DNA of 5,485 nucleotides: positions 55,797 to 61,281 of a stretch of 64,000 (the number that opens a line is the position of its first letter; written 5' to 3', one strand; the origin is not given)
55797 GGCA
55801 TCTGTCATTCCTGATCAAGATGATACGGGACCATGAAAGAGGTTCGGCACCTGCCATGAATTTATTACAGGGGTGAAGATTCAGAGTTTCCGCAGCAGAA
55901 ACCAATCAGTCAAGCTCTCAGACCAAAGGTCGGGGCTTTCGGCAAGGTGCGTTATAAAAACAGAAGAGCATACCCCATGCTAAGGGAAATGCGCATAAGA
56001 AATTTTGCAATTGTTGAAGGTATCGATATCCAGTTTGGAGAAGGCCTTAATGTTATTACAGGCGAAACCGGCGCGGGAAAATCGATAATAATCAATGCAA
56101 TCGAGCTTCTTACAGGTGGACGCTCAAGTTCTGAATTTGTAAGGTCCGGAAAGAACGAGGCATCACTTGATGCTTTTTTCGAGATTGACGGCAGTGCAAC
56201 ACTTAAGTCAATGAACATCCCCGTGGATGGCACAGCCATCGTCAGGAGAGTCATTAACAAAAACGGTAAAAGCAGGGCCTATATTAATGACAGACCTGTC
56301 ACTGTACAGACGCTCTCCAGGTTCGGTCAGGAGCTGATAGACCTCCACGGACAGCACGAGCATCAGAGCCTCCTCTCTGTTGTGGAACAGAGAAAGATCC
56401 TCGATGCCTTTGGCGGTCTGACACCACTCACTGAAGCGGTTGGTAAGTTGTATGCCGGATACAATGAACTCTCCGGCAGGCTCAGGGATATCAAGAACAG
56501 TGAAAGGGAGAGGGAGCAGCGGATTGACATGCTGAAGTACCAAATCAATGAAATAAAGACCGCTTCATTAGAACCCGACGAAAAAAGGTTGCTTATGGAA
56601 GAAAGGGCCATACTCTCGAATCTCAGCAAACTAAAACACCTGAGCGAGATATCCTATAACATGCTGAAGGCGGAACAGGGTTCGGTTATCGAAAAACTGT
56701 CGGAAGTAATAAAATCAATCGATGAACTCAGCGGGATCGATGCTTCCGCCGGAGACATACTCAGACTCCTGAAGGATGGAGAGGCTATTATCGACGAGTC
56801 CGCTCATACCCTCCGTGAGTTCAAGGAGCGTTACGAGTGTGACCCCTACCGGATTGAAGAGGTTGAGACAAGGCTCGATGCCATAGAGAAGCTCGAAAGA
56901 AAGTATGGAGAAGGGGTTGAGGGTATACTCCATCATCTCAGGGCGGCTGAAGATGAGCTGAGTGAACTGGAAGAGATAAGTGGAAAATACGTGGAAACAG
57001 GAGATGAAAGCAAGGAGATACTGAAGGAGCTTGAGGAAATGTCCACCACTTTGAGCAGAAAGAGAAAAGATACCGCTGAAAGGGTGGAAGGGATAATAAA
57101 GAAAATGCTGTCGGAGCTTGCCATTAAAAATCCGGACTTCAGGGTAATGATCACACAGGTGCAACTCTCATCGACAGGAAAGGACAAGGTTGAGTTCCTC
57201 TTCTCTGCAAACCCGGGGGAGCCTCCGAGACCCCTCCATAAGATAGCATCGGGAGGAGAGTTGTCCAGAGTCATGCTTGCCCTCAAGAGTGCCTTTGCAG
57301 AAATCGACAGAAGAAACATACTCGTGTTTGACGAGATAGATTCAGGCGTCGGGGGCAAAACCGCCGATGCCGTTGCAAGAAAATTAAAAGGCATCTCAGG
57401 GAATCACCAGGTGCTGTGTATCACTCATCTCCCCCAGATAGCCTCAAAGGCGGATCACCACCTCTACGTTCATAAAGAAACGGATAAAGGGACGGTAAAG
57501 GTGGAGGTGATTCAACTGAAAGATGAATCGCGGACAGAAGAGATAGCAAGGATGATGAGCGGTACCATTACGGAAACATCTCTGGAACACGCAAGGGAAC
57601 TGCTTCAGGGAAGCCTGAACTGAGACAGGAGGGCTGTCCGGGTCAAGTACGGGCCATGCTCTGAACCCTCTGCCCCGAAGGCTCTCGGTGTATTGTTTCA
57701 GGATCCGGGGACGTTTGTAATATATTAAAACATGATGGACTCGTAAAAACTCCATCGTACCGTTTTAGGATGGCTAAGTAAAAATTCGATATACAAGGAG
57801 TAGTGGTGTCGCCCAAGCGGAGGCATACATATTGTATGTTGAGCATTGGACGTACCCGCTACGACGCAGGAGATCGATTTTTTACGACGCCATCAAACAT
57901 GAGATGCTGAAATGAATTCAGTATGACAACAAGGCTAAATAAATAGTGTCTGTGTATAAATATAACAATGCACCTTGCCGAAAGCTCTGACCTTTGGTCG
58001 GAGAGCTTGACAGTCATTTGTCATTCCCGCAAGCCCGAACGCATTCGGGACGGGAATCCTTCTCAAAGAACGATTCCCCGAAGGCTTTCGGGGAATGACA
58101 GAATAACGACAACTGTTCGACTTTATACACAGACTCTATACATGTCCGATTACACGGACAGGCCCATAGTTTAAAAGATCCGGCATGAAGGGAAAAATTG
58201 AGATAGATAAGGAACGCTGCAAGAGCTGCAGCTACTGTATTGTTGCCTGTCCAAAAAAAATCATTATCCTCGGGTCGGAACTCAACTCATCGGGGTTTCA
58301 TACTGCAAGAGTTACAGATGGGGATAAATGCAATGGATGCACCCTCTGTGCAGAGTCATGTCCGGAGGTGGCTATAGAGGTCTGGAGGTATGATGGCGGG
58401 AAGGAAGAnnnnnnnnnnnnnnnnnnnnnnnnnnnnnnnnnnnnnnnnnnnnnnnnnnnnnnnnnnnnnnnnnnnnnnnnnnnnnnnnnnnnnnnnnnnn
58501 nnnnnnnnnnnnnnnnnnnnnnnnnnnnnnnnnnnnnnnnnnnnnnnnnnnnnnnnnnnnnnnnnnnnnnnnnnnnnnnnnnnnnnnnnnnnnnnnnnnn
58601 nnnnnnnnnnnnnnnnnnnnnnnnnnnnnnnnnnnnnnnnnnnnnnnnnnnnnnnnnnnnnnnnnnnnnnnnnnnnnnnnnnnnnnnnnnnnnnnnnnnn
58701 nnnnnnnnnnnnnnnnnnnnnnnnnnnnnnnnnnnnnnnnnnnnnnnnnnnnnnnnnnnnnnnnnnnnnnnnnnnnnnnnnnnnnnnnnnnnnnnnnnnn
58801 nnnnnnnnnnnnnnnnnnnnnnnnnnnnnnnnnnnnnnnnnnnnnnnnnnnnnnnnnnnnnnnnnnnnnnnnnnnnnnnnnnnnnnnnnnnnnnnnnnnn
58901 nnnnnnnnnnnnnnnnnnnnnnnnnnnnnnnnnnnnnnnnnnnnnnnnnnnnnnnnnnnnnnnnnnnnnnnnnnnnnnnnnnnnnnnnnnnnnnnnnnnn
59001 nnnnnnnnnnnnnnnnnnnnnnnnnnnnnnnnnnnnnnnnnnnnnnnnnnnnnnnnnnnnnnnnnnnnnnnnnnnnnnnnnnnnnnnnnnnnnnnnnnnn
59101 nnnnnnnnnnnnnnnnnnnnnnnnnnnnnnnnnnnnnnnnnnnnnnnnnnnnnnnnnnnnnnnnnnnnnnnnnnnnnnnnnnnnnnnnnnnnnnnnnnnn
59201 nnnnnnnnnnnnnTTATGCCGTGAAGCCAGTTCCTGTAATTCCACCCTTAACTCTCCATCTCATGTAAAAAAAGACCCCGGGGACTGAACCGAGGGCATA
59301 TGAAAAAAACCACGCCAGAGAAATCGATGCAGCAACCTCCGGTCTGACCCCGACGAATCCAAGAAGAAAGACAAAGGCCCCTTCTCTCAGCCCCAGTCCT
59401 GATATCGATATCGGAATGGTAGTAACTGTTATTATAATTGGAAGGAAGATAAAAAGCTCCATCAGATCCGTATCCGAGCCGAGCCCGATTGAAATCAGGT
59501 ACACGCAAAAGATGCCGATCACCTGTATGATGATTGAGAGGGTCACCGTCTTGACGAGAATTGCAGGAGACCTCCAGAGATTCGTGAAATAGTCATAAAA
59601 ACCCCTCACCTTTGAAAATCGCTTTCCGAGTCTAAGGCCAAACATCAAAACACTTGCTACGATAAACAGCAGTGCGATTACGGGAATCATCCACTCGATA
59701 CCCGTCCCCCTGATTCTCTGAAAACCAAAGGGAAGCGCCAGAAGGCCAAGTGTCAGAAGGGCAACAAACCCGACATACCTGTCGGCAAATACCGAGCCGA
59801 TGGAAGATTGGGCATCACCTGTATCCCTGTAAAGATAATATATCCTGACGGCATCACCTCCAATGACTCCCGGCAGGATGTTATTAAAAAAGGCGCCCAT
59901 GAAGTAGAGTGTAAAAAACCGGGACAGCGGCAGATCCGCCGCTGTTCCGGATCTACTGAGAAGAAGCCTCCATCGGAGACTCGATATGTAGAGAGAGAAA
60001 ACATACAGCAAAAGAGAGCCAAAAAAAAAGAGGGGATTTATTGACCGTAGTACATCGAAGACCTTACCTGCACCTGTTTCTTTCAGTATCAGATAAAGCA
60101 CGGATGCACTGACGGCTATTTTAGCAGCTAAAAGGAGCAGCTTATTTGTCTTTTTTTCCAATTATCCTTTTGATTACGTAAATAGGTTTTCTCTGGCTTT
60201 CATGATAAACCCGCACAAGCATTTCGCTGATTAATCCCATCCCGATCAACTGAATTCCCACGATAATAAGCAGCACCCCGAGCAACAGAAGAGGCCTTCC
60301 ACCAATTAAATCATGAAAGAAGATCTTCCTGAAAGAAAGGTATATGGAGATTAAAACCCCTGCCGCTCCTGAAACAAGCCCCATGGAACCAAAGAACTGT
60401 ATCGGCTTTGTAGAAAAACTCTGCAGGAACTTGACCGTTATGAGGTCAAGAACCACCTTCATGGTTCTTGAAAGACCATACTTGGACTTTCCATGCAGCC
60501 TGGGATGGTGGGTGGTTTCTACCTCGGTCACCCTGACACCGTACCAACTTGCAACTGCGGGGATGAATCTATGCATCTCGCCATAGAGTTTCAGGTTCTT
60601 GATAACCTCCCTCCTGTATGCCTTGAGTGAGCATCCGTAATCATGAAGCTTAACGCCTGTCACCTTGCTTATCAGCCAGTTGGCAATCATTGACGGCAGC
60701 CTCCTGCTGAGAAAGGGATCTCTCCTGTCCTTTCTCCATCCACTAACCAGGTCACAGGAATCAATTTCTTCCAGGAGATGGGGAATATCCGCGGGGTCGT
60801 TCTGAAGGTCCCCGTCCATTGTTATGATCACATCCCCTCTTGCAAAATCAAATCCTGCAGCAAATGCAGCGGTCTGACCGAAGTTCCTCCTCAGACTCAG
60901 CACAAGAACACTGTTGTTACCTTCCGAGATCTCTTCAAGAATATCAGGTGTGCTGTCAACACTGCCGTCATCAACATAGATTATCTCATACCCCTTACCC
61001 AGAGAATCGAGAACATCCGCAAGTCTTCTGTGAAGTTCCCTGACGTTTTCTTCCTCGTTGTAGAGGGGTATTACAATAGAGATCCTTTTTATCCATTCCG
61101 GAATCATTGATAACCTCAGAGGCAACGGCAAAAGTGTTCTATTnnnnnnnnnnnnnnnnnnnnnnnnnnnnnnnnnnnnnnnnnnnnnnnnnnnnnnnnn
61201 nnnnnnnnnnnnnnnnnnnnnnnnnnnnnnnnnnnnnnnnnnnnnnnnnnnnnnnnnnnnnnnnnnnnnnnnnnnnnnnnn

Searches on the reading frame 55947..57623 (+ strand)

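Call 50: search_protein_families(library=pfam, proteins=[window:55947-57623:+], max_evalue=0.00001)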
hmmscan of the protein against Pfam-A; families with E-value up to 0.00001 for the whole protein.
window:55947-57623:+ (558 aa): 3 families
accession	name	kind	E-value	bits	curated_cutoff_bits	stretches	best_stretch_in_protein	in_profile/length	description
PF02463.25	SMC_N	-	4.3e-21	75.8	40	1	12-513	2-216/220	RecF/RecN/SMC N terminal domain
PF13476.12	AAA_23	-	2.6e-15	58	27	1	15-217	2-177/201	AAA domain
PF13175.12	AAA_15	-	5.7e-07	29.9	32.1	0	11-499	1-374/374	AAA ATPase domain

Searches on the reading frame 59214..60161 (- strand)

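Call 50: search_protein_families(library=pfam, proteins=[window:59214-60161:-], max_evalue=0.00001)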
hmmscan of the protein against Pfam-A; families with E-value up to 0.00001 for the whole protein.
window:59214-60161:- (315 aa): 1 family
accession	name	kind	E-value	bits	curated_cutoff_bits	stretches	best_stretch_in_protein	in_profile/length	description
PF03706.18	LPG_synthase_TM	-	1.1e-48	166.7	33.4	1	12-290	2-297/302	Lysylphosphatidylglycerol synthase TM region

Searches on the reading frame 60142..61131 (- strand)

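Call 50: search_protein_families(library=pfam, proteins=[window:60142-61131:-], max_evalue=0.00001)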
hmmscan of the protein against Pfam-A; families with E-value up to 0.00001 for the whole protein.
window:60142-61131:- (329 aa): 2 families
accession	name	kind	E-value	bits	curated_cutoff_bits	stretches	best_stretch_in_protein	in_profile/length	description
PF00535.33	Glycos_transf_2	-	5.8e-33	114.6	23.3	1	18-179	1-166/168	Glycosyl transferase family 2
PF10111.15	Glyco_tranf_2_2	-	1.9e-07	31.3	27.3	1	18-109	1-92/276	Glycosyltransferase like family 2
